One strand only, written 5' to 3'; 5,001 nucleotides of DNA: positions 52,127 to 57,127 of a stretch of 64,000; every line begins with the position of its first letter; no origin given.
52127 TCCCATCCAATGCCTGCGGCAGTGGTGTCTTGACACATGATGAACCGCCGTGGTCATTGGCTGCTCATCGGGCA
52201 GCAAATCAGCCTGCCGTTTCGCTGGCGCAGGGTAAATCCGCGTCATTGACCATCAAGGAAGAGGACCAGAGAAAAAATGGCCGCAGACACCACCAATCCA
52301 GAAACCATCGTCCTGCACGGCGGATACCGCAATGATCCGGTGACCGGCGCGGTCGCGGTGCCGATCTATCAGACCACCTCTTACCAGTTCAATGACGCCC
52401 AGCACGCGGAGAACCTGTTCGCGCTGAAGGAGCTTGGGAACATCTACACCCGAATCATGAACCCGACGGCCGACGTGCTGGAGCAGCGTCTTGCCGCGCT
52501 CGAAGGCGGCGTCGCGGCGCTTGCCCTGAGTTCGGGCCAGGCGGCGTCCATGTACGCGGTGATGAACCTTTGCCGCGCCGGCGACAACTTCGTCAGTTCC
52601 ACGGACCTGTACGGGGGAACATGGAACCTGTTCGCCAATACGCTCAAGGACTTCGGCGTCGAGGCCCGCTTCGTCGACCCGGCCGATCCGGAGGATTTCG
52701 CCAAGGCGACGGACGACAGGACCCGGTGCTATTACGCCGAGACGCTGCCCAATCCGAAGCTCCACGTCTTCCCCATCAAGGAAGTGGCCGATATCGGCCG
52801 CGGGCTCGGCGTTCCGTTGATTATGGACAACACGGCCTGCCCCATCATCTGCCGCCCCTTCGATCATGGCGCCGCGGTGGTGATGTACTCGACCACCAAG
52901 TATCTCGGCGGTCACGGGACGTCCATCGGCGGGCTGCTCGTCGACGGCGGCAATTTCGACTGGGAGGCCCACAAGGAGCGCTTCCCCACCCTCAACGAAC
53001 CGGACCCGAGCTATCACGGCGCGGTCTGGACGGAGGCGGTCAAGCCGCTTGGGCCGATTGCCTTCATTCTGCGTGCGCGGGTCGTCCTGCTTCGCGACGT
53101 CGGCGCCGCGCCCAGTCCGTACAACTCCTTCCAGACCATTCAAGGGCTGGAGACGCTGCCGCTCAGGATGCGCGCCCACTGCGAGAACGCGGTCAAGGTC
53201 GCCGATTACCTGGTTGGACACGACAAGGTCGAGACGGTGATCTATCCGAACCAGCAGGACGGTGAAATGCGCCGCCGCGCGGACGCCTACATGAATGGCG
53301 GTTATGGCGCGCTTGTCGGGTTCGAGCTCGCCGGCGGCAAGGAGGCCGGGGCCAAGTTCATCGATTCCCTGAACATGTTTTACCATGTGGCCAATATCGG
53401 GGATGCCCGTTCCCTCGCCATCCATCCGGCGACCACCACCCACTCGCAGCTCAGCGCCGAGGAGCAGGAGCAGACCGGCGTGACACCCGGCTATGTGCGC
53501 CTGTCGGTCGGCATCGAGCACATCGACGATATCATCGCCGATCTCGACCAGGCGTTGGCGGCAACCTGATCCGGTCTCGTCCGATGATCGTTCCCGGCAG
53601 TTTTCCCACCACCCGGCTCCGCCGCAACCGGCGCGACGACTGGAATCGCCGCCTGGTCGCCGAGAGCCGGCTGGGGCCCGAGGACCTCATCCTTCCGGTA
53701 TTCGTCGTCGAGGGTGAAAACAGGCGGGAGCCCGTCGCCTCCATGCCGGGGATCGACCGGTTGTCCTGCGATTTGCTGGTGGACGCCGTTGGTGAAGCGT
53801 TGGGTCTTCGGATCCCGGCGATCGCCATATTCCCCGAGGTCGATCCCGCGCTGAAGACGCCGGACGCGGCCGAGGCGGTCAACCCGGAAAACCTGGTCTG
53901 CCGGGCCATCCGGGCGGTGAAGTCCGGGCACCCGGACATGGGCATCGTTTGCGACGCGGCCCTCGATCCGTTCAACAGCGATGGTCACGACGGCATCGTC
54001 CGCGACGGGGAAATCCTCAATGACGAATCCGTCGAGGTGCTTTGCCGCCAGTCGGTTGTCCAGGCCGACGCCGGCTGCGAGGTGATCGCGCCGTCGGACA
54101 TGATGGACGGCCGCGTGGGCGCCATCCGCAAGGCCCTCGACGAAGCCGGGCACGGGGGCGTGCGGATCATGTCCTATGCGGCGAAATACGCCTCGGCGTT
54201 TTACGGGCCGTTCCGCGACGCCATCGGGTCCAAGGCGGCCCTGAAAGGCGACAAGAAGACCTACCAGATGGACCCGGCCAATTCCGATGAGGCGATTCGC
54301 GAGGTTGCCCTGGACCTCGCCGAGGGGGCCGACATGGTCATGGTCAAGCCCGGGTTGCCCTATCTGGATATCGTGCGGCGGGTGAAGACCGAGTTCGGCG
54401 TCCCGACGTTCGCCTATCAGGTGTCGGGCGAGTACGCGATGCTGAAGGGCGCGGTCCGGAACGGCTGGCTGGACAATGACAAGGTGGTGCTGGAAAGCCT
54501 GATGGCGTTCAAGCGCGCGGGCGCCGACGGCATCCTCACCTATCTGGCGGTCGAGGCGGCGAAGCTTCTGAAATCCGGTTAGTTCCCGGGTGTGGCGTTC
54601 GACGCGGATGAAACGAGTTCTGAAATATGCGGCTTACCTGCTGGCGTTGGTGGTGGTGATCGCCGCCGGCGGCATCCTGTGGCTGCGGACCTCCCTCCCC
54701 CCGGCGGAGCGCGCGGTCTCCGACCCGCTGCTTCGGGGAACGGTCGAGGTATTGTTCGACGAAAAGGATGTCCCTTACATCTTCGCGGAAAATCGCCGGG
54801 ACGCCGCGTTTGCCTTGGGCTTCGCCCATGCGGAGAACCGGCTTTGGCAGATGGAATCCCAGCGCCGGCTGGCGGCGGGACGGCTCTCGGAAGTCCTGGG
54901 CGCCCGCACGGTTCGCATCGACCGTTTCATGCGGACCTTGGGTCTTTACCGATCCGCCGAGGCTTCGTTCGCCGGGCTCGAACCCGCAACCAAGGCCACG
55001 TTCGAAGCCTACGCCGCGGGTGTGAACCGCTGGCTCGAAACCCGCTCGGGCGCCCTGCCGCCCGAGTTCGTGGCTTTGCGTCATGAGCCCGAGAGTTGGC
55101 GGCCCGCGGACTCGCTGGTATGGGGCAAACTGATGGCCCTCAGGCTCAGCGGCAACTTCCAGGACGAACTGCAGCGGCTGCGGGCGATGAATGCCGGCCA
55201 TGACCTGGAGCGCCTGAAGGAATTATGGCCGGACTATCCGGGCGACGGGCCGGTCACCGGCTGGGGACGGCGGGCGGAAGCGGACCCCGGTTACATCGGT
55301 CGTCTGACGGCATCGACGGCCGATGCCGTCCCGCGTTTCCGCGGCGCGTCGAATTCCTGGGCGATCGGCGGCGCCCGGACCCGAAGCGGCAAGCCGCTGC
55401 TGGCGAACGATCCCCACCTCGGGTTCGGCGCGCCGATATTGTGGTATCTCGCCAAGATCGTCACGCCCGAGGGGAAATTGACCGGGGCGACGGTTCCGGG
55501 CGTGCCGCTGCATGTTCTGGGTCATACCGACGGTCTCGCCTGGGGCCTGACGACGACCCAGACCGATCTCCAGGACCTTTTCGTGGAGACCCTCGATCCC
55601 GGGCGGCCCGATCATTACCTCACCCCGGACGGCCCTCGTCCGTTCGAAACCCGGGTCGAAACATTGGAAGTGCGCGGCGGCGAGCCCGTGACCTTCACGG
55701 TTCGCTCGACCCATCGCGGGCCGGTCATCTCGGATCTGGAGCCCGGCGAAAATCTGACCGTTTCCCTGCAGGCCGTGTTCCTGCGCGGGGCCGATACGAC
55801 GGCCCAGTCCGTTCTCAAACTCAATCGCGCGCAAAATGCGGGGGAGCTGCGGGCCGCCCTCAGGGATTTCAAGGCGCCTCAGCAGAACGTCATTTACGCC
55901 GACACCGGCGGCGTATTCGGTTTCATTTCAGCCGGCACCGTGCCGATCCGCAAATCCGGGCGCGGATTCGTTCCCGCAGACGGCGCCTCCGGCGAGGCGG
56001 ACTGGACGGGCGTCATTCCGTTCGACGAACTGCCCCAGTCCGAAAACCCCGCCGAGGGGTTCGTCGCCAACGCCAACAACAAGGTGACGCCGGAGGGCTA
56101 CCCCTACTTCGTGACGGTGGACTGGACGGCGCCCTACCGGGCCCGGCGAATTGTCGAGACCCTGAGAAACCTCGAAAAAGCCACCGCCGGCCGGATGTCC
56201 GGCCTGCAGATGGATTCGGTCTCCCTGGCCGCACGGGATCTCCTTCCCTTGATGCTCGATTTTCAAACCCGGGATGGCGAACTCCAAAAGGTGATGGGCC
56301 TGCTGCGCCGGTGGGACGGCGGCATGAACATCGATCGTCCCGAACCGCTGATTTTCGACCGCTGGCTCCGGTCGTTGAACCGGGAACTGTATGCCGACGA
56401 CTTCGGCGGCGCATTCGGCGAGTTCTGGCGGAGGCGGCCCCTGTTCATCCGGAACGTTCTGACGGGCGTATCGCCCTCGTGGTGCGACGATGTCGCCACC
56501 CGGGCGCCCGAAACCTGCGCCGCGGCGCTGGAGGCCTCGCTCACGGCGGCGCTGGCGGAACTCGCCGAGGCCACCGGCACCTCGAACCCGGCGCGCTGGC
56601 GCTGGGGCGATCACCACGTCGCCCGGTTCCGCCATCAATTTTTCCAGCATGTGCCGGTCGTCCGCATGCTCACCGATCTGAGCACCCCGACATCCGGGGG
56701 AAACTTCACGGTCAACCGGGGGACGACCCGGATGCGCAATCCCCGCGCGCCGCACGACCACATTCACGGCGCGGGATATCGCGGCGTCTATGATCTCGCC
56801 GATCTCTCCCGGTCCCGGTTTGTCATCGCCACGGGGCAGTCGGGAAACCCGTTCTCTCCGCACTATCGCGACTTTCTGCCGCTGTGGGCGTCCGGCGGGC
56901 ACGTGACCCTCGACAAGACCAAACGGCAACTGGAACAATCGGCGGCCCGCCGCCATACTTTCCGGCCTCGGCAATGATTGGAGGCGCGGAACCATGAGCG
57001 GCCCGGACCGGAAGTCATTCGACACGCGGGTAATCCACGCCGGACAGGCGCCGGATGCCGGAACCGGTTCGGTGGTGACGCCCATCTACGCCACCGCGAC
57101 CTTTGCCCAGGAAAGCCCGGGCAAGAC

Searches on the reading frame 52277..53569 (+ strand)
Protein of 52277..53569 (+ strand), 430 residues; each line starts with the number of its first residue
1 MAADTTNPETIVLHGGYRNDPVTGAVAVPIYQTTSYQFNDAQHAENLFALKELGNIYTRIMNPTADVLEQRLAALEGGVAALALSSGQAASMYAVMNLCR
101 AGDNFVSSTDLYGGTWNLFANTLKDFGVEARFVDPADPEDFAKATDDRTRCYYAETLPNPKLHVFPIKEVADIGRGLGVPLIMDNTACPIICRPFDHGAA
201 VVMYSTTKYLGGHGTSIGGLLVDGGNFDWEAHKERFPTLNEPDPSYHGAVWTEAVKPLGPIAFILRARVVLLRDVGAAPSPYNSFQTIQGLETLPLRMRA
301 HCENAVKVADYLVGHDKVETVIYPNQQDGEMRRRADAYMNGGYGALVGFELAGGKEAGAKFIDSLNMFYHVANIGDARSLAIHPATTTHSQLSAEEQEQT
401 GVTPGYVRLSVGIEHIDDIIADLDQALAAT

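Call 34: search_protein_families(library=pfam, proteins=[window:52277-53569:+], max_evalue=0.00001)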
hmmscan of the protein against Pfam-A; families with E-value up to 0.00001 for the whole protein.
window:52277-53569:+ (430 aa): 1 family
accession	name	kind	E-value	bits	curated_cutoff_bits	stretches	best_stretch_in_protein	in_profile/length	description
PF01053.26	Cys_Met_Meta_PP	-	6.3e-120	400.7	27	1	9-427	1-380/381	Cys/Met metabolism PLP-dependent enzyme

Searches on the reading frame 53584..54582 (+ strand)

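Call 34: search_protein_families(library=pfam, proteins=[window:53584-54582:+], max_evalue=0.00001)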
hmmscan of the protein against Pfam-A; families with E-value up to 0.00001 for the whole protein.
window:53584-54582:+ (332 aa): 1 family
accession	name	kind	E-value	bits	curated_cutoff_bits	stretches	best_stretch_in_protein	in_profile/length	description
PF00490.27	ALAD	-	2e-134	448.2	24.6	1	10-327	2-316/317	Delta-aminolevulinic acid dehydratase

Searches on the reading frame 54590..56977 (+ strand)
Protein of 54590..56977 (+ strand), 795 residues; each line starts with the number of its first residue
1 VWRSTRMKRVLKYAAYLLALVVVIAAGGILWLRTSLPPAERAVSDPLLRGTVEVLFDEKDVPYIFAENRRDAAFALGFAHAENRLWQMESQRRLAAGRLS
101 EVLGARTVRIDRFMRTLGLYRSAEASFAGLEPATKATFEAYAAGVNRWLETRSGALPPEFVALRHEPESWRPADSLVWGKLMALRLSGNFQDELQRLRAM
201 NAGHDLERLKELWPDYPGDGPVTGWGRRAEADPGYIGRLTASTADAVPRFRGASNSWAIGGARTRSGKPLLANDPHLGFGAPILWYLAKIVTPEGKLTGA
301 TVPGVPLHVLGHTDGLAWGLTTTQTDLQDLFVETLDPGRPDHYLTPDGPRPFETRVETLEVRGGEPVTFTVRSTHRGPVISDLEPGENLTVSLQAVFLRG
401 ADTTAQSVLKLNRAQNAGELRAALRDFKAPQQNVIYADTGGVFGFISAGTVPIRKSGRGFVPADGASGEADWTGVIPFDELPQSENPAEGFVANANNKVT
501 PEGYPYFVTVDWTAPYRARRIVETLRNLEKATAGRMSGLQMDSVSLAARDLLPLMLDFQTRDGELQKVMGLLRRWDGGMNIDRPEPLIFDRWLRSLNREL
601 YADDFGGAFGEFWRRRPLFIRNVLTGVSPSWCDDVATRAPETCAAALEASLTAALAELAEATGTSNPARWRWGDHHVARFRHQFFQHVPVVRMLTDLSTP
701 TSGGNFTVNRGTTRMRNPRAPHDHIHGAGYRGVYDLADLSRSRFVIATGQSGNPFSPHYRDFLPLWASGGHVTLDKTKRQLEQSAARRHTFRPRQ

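Call 34: search_protein_families(library=pfam, proteins=[window:54590-56977:+], max_evalue=0.00001)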
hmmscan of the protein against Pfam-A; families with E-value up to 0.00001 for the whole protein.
window:54590-56977:+ (795 aa): 1 family
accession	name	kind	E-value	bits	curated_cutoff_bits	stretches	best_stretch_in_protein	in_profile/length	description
PF01804.23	Penicil_amidase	-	7e-226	752.8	21.3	1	51-782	1-674/675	Penicillin amidase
